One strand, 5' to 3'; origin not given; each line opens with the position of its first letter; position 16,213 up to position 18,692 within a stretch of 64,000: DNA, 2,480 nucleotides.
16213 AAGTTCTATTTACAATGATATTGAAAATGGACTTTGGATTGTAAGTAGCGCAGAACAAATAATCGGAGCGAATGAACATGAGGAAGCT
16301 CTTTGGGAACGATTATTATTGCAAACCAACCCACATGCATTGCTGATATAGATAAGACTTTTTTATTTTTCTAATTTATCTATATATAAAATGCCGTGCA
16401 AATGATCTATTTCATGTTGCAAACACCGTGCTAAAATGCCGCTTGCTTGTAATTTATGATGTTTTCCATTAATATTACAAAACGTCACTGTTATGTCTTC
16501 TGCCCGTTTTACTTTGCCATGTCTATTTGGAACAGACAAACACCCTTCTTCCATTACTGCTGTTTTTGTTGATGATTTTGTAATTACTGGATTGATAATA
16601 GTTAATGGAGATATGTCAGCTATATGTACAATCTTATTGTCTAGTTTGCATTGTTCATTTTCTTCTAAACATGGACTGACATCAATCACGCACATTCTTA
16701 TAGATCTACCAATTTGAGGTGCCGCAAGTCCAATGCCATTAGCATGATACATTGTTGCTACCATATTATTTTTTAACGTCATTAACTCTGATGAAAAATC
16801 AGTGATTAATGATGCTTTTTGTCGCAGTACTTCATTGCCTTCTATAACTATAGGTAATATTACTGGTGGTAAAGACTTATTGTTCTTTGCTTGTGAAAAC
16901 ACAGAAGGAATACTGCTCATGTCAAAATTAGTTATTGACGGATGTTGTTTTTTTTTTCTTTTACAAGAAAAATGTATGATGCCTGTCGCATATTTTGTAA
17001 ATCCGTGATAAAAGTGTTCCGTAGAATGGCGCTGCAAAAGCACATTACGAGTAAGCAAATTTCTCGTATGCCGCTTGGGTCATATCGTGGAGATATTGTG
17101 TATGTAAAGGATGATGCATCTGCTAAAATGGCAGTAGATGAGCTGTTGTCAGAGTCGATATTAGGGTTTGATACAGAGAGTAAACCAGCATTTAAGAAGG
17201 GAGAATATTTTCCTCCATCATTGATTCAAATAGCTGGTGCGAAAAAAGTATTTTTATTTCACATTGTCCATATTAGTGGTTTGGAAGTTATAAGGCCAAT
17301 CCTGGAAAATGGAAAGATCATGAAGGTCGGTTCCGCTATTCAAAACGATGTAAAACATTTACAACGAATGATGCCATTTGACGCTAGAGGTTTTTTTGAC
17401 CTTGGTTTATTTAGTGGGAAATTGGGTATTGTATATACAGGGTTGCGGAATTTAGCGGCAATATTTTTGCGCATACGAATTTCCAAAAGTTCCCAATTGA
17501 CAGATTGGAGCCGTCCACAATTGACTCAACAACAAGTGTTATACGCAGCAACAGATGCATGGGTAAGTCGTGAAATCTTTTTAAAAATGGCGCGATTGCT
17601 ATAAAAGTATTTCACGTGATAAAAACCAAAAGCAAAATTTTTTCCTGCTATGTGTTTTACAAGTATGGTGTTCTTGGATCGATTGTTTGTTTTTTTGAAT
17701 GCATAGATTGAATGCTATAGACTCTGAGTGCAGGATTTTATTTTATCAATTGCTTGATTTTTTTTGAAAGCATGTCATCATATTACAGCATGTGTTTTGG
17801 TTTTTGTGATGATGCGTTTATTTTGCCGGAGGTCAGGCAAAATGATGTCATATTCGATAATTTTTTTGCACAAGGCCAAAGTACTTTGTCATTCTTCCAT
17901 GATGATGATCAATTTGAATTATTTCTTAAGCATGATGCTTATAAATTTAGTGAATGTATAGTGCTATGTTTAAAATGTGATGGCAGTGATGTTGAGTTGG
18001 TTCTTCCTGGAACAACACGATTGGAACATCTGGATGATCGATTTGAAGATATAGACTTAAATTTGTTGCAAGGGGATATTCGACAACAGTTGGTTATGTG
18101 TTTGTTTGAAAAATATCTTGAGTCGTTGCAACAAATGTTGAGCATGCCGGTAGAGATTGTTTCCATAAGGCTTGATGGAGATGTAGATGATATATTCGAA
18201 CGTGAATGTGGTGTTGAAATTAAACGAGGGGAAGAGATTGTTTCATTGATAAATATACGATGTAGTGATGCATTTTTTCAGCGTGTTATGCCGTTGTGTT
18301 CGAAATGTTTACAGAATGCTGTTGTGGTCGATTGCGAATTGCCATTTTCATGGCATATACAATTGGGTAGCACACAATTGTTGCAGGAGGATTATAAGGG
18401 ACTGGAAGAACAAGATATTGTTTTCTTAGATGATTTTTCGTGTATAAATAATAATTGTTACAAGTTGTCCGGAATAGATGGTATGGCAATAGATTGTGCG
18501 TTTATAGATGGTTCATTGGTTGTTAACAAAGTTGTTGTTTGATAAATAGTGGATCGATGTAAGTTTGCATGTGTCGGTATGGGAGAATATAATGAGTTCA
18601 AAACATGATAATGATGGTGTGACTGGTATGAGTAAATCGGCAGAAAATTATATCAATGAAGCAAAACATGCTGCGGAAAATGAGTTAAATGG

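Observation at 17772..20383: Second T3SS fragment: two tandem SpoA-domain genes plus sctR, cut off before sctS/T/U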

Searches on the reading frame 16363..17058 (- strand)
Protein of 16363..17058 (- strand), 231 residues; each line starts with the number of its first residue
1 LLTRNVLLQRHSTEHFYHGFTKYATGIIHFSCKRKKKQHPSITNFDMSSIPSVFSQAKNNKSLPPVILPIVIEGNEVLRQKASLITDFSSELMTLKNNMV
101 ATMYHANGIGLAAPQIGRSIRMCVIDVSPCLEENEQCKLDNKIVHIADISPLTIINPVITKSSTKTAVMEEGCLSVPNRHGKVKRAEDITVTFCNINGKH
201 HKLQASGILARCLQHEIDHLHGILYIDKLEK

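Call 3: search_protein_families(library=pfam, proteins=[window:16363-17058:-], max_evalue=0.1)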
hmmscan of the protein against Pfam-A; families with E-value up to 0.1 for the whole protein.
window:16363-17058:- (231 aa): 1 family
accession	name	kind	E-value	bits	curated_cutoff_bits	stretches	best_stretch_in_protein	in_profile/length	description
PF01327.26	Pep_deformylase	-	4.4e-52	176.2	22.8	1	68-230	2-151/156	Polypeptide deformylase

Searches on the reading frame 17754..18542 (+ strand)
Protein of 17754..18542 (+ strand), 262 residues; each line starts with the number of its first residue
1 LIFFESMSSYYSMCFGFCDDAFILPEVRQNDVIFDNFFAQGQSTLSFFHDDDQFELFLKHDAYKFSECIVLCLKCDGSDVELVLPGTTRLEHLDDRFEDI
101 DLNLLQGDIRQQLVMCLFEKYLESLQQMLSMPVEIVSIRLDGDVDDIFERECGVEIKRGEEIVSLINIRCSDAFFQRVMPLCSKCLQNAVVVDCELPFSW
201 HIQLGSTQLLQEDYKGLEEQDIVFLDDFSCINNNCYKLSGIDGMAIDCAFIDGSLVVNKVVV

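Call 3: search_protein_families(library=pfam, proteins=[window:17754-18542:+], max_evalue=0.1)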
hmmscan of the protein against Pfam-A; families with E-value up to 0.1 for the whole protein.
window:17754-18542:+ (262 aa): 0 families

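Call 4: search_protein_families(library=ncbifam, proteins=[window:17754-18542:+], max_evalue=0.1)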
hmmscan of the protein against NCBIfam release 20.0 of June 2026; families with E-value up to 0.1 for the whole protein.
window:17754-18542:+ (262 aa): 0 families

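Call 7: find_homologous_proteins(query=window:17772-18542:+, max_evalue=0.001)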
Query window:17772-18542:+ (256 aa): 2 proteins with E <= 0.001 among 233 candidates.
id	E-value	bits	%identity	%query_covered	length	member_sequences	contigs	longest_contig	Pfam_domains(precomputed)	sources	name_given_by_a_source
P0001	2.4e-153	527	91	100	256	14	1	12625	-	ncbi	-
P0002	1.7e-134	465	80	100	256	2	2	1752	-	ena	-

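Call 9: find_encoding_contigs(protein=P0001, flank=10000, max_places=6)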
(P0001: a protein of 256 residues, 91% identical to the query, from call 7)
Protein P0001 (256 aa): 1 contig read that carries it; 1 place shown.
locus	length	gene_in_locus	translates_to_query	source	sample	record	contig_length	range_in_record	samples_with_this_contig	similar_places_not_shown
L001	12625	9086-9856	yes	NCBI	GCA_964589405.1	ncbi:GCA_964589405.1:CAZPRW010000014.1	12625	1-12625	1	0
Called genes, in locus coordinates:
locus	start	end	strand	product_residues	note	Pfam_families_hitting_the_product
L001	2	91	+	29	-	?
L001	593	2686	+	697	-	PF04453:LptD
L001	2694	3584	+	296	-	PF01745:IPT, PF01715:IPPT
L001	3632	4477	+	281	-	-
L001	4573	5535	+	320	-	PF00119:ATP-synt_A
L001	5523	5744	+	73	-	PF00137:ATP-synt_C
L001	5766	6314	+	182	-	PF00430:ATP-synt_B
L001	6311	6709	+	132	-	PF00213:OSCP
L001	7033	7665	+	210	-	PF02622:DUF179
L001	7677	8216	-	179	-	PF01327:Pep_deformylase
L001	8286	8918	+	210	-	PF01612:DNA_pol_A_exo1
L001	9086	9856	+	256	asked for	-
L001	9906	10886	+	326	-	PF01052:FliMN_C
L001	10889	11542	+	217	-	PF00813:FliP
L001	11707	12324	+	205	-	-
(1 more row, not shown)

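Call 10: find_encoding_contigs(protein=window:17772-18542:+, flank=10000, max_places=4)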
Protein window:17772-18542:+ (256 aa): no gene with exactly this product is on record in the collection.

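Call 22: search_solved_structures(query=A1, max_evalue=10, show_alignments=2)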
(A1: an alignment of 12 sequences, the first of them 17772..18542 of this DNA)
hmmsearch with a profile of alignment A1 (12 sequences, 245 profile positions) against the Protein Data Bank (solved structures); distinct sequences matched with E-value up to 10: 2.
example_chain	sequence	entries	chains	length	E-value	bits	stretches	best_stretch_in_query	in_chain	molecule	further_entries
3q98_A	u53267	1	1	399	0.91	12.2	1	84-157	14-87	transcarbamylase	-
7r68_A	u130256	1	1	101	1.3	11.7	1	23-69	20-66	Obscurin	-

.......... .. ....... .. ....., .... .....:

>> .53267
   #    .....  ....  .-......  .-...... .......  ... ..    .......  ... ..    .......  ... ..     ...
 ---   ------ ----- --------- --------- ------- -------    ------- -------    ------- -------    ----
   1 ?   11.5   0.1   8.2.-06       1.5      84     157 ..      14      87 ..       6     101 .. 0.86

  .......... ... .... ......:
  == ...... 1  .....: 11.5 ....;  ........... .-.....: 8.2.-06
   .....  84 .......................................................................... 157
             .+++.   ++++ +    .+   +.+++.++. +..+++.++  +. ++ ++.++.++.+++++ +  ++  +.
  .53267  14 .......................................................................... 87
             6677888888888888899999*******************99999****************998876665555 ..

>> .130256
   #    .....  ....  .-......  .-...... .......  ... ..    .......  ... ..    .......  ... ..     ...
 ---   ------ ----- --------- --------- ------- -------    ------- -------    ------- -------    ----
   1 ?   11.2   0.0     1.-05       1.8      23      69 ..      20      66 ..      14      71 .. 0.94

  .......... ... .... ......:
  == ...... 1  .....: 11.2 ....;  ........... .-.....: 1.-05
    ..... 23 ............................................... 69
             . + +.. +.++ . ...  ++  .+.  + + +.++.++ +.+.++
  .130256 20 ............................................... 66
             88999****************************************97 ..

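Call 23: find_homologous_proteins(query=A1, max_evalue=0.001)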
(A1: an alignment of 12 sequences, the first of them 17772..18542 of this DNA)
Query A1 (12 sequences) (256 aa, profile of the alignment): 19 proteins with E <= 0.001 among 4275 candidates.
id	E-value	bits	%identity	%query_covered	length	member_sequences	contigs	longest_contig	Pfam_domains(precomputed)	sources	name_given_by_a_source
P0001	6.4e-92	325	91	100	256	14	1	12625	-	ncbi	-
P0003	8.5e-90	319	27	93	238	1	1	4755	-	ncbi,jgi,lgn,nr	ncbi:MAG: hypothetical protein LBF34_03660 [Puniceicoccales bacterium]|jgi:hypothetical protein|nr:h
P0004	4.4e-88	313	28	93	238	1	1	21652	-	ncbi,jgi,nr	ncbi:MAG: hypothetical protein LBD60_00550 [Puniceicoccales bacterium]|jgi:hypothetical protein|nr:h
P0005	1.3e-85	305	26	93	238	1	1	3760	-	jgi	jgi:hypothetical protein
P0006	2.5e-85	304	27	93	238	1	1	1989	-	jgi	jgi:hypothetical protein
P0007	3.8e-85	303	25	95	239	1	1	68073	-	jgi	jgi:hypothetical protein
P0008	3.9e-85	303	27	93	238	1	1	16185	-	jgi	jgi:hypothetical protein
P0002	1.5e-84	301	80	100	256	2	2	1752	-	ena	-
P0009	6.9e-84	299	24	93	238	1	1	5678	-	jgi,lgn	jgi:hypothetical protein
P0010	4.3e-82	293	21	94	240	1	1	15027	-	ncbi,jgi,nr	ncbi:MAG: hypothetical protein LBJ13_01140 [Puniceicoccales bacterium]|jgi:hypothetical protein|nr:h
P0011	1.3e-80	288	24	94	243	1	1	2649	-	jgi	jgi:hypothetical protein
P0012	5.0e-80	287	32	25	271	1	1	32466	-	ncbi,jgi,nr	ncbi:MAG: hypothetical protein LBB05_01515 [Puniceicoccales bacterium]|jgi:hypothetical protein|nr:h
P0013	2.0e-79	285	26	94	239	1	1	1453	-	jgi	jgi:hypothetical protein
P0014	2.5e-79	284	24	95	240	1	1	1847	-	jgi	jgi:hypothetical protein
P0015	6.1e-75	270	22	95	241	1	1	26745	-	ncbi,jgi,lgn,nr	ncbi:MAG: hypothetical protein LBH08_00795 [Puniceicoccales bacterium]|jgi:hypothetical protein|nr:h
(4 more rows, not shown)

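Call 31: predict_structure(alignment_id=A3)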
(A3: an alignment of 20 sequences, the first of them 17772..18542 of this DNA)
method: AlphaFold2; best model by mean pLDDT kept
length: 256 residues; sequences in the alignment: 20
mean_pLDDT: 50.6   pTM: 0.48
mean pLDDT of the five models: 50.6, 50.0, 43.5, 42.5, 41.1
residues with pLDDT >= 90: 0; 70-90: 44; 50-70: 87; < 50: 125
segments of 3 or more residues with pLDDT < 50: 1-43, 174-255
pLDDT, mean of each block of 10 residues (from residue 1): 23 22 24 37 51 64 79 78 61 66 67 65 72 69 69 67 73 46 23 27 39 36 34 37 40 45
secondary structure, 60 per line:
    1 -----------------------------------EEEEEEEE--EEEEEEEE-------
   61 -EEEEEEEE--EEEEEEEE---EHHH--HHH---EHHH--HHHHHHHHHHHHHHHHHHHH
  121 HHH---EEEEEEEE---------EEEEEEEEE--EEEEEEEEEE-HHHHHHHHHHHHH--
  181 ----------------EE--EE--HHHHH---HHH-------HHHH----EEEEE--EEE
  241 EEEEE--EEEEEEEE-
elements in order: E36-43 E46-53 E62-69 E72-79 H101-123 E127-134 E144-152 E155-164 H166-178 H205-209 H223-226 E231-235 E238-245 E248-255

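Call 40: find_encoding_contigs(protein=P0007, flank=10000, max_places=2)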
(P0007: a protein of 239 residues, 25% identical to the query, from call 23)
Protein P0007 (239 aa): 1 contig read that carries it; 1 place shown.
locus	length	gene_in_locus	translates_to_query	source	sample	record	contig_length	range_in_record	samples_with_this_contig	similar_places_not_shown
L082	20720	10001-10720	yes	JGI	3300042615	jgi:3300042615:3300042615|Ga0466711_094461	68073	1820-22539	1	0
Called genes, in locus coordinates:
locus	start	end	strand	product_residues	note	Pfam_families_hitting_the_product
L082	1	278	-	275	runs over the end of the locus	PF17930:LpxI_N, PF06230:LpxI_C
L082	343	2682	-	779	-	PF07697:7TMR-HDED, PF07698:7TM-7TMR_HD, PF01966:HD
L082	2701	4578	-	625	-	PF02518:HATPase_c (weak), PF13589:HATPase_c_3, PF01119:DNA_mis_repair, PF08676:MutL_C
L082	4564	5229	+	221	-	PF02527:GidB, PF13847:Methyltransf_31 (weak)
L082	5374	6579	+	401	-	PF00365:PFK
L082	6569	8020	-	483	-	-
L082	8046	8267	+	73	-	-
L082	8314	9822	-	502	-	PF26363:Phospholipase-like (weak)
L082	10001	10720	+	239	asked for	-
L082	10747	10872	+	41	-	-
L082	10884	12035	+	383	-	PF01052:FliMN_C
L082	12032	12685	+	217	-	PF00813:FliP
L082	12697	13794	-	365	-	PF00667:FAD_binding_1, PF00175:NAD_binding_1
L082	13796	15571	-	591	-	-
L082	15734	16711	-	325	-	PF01966:HD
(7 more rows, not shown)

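Call 41: find_encoding_contigs(protein=P0012, flank=10000, max_places=2)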
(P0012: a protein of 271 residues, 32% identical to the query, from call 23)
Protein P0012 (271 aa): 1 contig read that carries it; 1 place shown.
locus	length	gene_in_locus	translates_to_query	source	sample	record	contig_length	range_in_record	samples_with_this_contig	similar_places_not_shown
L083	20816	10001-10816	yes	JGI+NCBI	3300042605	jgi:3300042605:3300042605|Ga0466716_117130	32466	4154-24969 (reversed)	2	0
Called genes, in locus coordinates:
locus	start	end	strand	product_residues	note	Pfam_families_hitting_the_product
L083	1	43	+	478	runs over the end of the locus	PF00069:Pkinase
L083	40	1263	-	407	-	PF12704:MacB_PCD, PF02687:FtsX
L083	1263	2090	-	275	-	PF17930:LpxI_N, PF06230:LpxI_C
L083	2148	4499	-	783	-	PF07697:7TMR-HDED, PF07698:7TM-7TMR_HD, PF01966:HD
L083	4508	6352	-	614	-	PF02518:HATPase_c (weak), PF13589:HATPase_c_3, PF01119:DNA_mis_repair, PF08676:MutL_C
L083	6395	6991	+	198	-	PF02527:GidB, PF13847:Methyltransf_31 (weak)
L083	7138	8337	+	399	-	PF00365:PFK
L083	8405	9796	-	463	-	-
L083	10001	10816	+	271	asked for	-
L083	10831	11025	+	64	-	-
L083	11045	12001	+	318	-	PF01052:FliMN_C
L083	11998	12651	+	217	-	PF00813:FliP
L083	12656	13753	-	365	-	PF00667:FAD_binding_1, PF00175:NAD_binding_1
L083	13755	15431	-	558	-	-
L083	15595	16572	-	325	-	PF01966:HD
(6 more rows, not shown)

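Call 70: find_encoding_contigs(protein=window:17790-18542:+, flank=3000, max_places=8)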
Protein window:17790-18542:+ (250 aa): 11 contigs read that carry it; 8 places shown.
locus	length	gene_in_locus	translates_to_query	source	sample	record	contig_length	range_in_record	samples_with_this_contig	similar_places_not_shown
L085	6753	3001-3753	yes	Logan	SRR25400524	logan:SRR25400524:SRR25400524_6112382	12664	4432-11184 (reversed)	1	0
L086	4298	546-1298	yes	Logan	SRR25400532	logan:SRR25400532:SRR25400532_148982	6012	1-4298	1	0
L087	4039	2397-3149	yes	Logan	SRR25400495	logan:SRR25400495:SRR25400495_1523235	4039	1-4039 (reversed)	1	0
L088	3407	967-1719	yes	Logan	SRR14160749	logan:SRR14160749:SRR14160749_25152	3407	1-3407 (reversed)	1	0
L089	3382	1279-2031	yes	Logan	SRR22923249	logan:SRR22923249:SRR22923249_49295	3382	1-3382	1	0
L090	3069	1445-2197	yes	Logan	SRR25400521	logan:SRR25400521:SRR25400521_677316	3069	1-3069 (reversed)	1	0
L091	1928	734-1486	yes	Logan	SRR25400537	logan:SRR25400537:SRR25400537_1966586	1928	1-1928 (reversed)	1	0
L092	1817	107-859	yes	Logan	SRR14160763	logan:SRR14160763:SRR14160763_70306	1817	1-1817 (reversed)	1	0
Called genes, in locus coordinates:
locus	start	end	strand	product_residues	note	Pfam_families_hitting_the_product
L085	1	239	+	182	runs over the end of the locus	PF00430:ATP-synt_B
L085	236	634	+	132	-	PF00213:OSCP (weak)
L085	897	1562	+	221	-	PF02622:DUF179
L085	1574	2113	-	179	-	PF01327:Pep_deformylase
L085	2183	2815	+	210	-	PF01612:DNA_pol_A_exo1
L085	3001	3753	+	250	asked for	-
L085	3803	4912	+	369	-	-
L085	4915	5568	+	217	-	PF00813:FliP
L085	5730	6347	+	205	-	PF00814:TsaD (weak)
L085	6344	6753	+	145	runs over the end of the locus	-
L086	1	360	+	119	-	?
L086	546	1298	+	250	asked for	-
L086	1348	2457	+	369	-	-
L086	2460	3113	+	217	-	PF00813:FliP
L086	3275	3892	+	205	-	PF00814:TsaD (weak)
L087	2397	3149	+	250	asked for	-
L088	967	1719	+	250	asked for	-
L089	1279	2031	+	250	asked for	-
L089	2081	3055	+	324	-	PF01052:FliMN_C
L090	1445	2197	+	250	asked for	-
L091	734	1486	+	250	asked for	-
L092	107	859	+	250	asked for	-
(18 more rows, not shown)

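Call 77: search_protein_representatives(alignment_id=A3)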
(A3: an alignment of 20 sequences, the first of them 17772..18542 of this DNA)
Query: 20 sequences, 239 profile positions. Proteins with E-value up to 0.001 (for the whole library): 131; up to 1e-10: 41; up to 1e-30: 9. The best 131 are listed.
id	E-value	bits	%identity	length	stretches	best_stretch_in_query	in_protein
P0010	4.8e-107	373.4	-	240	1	1-238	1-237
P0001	4.0e-84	298.3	-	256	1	1-238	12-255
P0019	6.7e-83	294.3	-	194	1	46-238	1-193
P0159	7.9e-69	248.3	-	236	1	4-237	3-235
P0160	2.7e-62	226.9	-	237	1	3-237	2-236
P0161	2.3e-59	217.3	-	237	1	3-237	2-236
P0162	1.8e-51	191.4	-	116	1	124-238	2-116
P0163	2.7e-43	164.7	-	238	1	1-238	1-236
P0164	1.0e-30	123.5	-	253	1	3-238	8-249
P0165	1.6e-30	122.9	-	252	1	4-235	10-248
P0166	2.2e-28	115.9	-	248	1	3-237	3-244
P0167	2.0e-27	112.7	-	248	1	4-237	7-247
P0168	7.7e-25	104.3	-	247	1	3-231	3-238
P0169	7.0e-23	97.8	-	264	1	18-238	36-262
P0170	7.5e-21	91.2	-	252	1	10-235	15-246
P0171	2.5e-20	89.5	-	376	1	7-236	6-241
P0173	1.4e-18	83.8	-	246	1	5-238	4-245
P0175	5.6e-18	81.8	-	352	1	5-234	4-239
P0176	9.8e-18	81.0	-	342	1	4-215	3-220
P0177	6.0e-17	78.4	-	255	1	3-229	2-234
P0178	3.8e-16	75.8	-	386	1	1-232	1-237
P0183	2.4e-14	69.9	-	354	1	4-233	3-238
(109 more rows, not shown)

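Call 78: search_protein_families(library=pfam, proteins=[P0171, P0175, P0176, P0178, P0183, P0164, P0166, P0169, P0173, P0177], max_evalue=0.01)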
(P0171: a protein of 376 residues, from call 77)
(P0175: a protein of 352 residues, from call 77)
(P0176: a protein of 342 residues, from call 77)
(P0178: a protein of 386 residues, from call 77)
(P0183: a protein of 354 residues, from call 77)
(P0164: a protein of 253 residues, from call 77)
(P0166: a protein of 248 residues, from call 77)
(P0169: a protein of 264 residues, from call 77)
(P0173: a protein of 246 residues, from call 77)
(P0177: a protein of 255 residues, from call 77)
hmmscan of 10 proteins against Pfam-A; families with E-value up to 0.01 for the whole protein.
P0171 (376 aa): 1 family
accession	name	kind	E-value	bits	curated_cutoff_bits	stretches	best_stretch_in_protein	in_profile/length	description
PF01052.25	FliMN_C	-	3.8e-22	78.4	23.8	1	304-374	2-72/73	Type III flagellar switch regulator (C-ring) FliN C-term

P0175 (352 aa): 1 family
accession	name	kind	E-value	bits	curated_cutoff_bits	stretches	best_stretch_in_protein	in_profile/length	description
PF01052.25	FliMN_C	-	3.8e-20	72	23.8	1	280-347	4-71/73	Type III flagellar switch regulator (C-ring) FliN C-term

P0176 (342 aa): 2 families
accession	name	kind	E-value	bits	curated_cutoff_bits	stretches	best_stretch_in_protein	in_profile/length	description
PF01052.25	FliMN_C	-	1e-16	61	23.8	1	273-338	5-70/73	Type III flagellar switch regulator (C-ring) FliN C-term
PF23944.1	DUF7278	-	0.0092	16.7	27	0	172-225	10-62/70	Profilin-like domain of unknown function (DUF7278)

P0178 (386 aa): 1 family
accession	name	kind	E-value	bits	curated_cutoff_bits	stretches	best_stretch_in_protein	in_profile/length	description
PF01052.25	FliMN_C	-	4.2e-19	68.7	23.8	1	314-381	3-70/73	Type III flagellar switch regulator (C-ring) FliN C-term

P0183 (354 aa): 1 family
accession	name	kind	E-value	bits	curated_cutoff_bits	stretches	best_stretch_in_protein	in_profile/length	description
PF01052.25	FliMN_C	-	1.4e-19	70.2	23.8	1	285-351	5-71/73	Type III flagellar switch regulator (C-ring) FliN C-term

P0164 (253 aa): 0 families

P0166 (248 aa): 0 families

P0169 (264 aa): 1 family
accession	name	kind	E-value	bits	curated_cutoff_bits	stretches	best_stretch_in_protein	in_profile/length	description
PF01367.25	5_3_exonuc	-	0.0093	16.9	40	0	75-144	25-94/97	5'-3' exonuclease, C-terminal SAM fold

P0173 (246 aa): 0 families

P0177 (255 aa): 1 family
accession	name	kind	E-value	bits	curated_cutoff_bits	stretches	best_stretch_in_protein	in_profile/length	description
PF01052.25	FliMN_C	-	0.0015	18.8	23.8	1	177-222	5-55/73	Type III flagellar switch regulator (C-ring) FliN C-term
